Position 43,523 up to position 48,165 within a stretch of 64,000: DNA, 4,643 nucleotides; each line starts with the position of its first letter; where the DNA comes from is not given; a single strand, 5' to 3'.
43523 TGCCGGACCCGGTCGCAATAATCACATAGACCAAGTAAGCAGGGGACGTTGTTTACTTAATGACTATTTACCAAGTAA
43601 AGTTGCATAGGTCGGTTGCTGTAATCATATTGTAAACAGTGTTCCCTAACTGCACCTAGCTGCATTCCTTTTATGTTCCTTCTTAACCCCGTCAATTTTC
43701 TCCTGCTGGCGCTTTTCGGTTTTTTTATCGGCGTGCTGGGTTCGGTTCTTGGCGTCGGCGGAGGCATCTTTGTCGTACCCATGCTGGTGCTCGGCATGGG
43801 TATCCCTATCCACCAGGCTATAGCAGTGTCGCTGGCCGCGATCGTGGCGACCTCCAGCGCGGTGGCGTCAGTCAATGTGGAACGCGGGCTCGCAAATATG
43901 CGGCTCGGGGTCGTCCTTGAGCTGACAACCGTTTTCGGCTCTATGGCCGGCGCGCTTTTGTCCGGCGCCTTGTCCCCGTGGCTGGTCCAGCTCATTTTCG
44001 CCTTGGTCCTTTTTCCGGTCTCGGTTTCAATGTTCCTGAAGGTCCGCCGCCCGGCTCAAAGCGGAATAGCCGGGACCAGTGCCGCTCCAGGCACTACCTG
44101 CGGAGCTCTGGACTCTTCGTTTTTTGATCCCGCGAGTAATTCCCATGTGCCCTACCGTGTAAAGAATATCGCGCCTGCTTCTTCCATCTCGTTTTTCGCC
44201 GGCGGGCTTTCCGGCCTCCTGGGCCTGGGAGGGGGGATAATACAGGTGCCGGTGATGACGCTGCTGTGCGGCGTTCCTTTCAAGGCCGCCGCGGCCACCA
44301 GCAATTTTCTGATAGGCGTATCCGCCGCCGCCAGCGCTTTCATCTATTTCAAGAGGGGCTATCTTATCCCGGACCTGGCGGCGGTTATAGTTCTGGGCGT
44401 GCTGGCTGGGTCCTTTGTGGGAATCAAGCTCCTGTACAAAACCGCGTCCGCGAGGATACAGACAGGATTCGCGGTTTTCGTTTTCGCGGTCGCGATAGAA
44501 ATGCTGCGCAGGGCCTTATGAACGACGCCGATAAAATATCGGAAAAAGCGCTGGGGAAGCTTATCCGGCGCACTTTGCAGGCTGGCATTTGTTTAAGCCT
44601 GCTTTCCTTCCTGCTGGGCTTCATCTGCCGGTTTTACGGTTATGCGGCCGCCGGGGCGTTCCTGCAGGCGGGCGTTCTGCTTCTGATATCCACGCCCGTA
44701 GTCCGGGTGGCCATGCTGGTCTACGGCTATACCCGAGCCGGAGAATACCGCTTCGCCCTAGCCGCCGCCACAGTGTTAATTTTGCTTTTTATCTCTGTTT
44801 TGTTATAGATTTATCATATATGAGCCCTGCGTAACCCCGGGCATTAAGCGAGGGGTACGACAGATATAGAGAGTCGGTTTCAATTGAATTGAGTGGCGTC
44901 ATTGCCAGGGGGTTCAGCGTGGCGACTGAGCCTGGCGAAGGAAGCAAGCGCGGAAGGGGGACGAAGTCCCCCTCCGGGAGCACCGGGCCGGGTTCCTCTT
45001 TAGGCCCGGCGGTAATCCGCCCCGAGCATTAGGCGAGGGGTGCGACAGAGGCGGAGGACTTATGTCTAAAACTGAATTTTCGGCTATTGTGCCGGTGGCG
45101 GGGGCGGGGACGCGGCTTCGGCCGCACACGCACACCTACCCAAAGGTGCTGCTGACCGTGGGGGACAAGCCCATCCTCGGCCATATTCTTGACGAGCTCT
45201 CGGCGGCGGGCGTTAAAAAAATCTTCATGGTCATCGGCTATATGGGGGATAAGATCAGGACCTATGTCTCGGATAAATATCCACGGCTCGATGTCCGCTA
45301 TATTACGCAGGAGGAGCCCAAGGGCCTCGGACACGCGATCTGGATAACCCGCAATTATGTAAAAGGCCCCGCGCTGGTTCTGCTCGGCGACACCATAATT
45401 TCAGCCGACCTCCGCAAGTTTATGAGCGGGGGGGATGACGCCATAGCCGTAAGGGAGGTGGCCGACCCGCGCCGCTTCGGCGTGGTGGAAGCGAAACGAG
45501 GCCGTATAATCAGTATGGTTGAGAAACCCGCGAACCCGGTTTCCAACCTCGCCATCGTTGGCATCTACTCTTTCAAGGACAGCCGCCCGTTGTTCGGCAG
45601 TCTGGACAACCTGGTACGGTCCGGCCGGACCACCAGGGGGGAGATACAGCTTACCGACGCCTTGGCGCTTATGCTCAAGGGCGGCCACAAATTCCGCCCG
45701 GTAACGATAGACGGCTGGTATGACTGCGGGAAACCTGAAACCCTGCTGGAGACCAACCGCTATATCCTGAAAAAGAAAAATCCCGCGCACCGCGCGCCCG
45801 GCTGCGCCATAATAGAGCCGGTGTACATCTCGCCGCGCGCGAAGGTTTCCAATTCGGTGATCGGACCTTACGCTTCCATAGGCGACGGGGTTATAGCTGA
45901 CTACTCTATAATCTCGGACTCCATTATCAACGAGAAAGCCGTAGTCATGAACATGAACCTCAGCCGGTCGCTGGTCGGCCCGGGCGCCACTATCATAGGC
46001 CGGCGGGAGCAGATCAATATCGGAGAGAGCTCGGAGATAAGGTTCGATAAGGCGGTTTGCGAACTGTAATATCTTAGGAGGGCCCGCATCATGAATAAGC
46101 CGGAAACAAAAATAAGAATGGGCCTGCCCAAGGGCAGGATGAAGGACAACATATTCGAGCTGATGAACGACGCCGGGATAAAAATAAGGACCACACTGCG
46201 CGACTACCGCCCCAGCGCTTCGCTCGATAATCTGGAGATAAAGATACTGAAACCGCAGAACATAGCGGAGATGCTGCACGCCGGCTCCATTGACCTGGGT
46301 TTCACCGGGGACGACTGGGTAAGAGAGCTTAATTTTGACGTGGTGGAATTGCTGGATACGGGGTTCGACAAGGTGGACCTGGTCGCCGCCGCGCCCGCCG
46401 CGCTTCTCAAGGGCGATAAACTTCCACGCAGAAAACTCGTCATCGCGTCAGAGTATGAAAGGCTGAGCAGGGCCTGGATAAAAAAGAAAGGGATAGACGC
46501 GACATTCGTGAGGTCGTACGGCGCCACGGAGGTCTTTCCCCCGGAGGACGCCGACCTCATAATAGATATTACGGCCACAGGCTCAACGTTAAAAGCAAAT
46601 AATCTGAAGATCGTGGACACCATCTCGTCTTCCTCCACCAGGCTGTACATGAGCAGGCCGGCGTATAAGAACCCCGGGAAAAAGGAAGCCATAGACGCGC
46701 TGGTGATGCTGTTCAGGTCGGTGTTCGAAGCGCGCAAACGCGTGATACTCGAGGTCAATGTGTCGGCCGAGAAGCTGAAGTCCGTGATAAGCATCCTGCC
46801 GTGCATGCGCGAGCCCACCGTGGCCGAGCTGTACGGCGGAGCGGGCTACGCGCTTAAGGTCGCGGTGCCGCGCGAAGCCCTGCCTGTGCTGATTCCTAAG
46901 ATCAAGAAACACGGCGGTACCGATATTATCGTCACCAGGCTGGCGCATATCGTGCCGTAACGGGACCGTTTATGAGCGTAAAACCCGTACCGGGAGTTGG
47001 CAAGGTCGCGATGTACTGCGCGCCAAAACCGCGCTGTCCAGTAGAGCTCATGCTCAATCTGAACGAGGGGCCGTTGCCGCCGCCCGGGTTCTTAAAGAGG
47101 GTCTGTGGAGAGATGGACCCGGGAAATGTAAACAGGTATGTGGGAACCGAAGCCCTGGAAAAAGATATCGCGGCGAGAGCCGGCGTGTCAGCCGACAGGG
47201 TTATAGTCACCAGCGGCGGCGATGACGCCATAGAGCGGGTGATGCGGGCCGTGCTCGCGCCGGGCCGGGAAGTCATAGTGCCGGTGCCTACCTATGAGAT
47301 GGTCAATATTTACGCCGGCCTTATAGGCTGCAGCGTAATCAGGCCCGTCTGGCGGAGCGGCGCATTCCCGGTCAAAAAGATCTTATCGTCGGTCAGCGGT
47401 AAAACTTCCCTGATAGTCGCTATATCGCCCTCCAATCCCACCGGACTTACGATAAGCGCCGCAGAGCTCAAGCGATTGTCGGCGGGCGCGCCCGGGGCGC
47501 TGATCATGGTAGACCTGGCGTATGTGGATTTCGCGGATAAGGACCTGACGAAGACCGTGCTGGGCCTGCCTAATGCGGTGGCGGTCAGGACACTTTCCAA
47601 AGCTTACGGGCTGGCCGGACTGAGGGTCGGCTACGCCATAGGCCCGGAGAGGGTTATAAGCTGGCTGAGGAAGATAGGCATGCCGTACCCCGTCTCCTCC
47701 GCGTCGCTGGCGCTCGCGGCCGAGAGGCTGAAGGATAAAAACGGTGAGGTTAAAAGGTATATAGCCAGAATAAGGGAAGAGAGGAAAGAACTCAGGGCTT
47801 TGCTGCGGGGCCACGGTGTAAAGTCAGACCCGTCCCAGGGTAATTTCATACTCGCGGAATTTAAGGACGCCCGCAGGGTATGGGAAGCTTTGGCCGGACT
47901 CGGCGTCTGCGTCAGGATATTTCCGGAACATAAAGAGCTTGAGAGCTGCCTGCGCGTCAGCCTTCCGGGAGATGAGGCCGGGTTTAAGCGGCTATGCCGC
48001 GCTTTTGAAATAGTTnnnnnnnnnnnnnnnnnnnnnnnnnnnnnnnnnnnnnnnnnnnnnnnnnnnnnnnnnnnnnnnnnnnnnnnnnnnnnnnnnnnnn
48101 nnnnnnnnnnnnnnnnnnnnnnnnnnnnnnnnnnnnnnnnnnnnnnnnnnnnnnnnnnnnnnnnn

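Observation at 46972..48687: HisC fused to a HAD phosphatase: candidate for the otherwise missing histidinol-phosphatase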

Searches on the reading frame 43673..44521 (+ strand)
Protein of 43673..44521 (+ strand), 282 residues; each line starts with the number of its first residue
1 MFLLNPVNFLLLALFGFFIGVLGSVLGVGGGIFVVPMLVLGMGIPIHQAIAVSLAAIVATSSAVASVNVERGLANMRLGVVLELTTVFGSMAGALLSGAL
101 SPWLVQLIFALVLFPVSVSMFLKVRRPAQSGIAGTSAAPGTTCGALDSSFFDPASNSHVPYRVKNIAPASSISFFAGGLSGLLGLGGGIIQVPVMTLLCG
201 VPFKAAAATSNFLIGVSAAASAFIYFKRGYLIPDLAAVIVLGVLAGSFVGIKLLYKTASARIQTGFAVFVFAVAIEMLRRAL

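Call 32: search_protein_families(library=pfam, proteins=[window:43673-44521:+], max_evalue=0.0001)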
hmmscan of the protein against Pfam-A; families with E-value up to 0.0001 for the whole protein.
window:43673-44521:+ (282 aa): 1 family
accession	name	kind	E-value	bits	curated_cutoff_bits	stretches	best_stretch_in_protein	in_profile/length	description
PF01925.25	TauE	-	2e-44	152.5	32.6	1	12-277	1-237/237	Sulfite exporter TauE/SafE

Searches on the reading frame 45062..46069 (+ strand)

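Call 3: search_protein_families(library=pfam, proteins=[window:45062-46069:+])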
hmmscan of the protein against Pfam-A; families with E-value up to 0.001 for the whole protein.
window:45062-46069:+ (335 aa): 3 families
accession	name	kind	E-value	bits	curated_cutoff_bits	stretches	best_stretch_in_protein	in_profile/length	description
PF00483.29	NTP_transferase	-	8.1e-32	111.2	21.2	1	8-237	2-244/245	Nucleotidyl transferase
PF12804.13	NTP_transf_3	-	3.4e-08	34.3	27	1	8-122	1-109/160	MobA-like NTP transferase domain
PF25084.1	LbH_EIF2B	-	0.00032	21.1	54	1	252-311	26-81/105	EIF2B subunit epsilon LbH domain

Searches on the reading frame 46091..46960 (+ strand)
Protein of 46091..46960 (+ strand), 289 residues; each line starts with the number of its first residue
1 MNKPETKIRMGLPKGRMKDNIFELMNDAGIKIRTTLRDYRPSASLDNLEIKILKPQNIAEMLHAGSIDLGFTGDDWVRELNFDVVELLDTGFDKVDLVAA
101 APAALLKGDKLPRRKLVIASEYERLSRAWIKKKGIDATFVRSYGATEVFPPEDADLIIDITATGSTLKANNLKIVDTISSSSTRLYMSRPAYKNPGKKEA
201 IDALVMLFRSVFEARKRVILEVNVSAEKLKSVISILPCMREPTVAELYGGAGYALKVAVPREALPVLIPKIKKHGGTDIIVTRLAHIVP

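Call 3: search_protein_families(library=pfam, proteins=[window:46091-46960:+])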
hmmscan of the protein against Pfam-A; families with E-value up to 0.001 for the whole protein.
window:46091-46960:+ (289 aa): 2 families
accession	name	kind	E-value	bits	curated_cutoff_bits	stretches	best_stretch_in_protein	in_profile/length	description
PF01634.23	HisG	-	5.3e-37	127.6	25.5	1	54-207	1-155/158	ATP phosphoribosyltransferase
PF08029.16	HisG_C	-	1e-16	61.3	23.5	1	214-284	1-71/73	HisG, C-terminal domain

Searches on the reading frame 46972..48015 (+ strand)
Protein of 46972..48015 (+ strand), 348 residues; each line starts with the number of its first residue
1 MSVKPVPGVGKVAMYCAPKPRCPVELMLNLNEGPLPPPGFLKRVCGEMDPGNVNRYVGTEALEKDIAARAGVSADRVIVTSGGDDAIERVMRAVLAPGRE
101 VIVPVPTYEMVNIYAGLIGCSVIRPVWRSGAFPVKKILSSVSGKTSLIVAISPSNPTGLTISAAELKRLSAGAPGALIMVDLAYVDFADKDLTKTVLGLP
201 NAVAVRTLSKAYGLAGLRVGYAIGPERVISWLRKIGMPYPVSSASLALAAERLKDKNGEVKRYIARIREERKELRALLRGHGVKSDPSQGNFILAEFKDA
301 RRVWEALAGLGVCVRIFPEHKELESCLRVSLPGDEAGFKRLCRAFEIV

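Call 59: search_solved_structures(query=window:46972-48015:+, max_evalue=1e-10, show_alignments=1)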
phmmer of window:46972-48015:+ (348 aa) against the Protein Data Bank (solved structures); distinct sequences matched with E-value up to 1e-10: 43.
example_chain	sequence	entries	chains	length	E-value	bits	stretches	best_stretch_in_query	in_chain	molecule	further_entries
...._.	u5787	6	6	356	6.1e-35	124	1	52-333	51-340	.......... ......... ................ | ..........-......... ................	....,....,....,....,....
7szp_A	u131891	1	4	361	9.4e-33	116.8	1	46-341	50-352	Histidinol-phosphate aminotransferase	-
8bj1_A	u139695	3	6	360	3.8e-31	111.5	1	26-332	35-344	histidinol-phosphate aminotransferase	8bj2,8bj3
8bj4_A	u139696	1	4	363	4e-31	111.5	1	26-332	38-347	histidinol-phosphate aminotransferase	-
3hdo_A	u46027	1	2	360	3.9e-29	104.9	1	25-331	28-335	Histidinol-phosphate aminotransferase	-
3euc_A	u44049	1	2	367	1e-27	100.2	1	28-338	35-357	Histidinol-phosphate aminotransferase 2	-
9t0w_A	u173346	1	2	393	3.8e-27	98.4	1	13-315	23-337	Histidinol-phosphate aminotransferase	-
4r8d_A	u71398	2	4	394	3.8e-27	98.4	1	13-315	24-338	Histidinol-phosphate aminotransferase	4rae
4r2n_A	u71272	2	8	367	7.5e-27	97.4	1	21-298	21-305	Putative phenylalanine aminotransferase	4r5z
3cq5_A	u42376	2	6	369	1.5e-26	96.4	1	19-317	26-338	Histidinol-phosphate aminotransferase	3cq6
3cq4_A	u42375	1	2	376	1.6e-26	96.3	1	19-317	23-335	Histidinol-phosphate aminotransferase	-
3ffh_A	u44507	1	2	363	2.2e-23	86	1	59-297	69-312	Histidinol-phosphate aminotransferase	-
1h1c_A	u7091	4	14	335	2.2e-22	82.7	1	27-320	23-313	HISTIDINOL-PHOSPHATE AMINOTRANSFERASE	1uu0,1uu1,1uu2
2f8j_A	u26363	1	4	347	2.4e-22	82.6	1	27-320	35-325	Histidinol-phosphate aminotransferase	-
9jfb_A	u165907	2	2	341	5.8e-20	74.8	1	101-344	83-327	threonine-phosphate decarboxylase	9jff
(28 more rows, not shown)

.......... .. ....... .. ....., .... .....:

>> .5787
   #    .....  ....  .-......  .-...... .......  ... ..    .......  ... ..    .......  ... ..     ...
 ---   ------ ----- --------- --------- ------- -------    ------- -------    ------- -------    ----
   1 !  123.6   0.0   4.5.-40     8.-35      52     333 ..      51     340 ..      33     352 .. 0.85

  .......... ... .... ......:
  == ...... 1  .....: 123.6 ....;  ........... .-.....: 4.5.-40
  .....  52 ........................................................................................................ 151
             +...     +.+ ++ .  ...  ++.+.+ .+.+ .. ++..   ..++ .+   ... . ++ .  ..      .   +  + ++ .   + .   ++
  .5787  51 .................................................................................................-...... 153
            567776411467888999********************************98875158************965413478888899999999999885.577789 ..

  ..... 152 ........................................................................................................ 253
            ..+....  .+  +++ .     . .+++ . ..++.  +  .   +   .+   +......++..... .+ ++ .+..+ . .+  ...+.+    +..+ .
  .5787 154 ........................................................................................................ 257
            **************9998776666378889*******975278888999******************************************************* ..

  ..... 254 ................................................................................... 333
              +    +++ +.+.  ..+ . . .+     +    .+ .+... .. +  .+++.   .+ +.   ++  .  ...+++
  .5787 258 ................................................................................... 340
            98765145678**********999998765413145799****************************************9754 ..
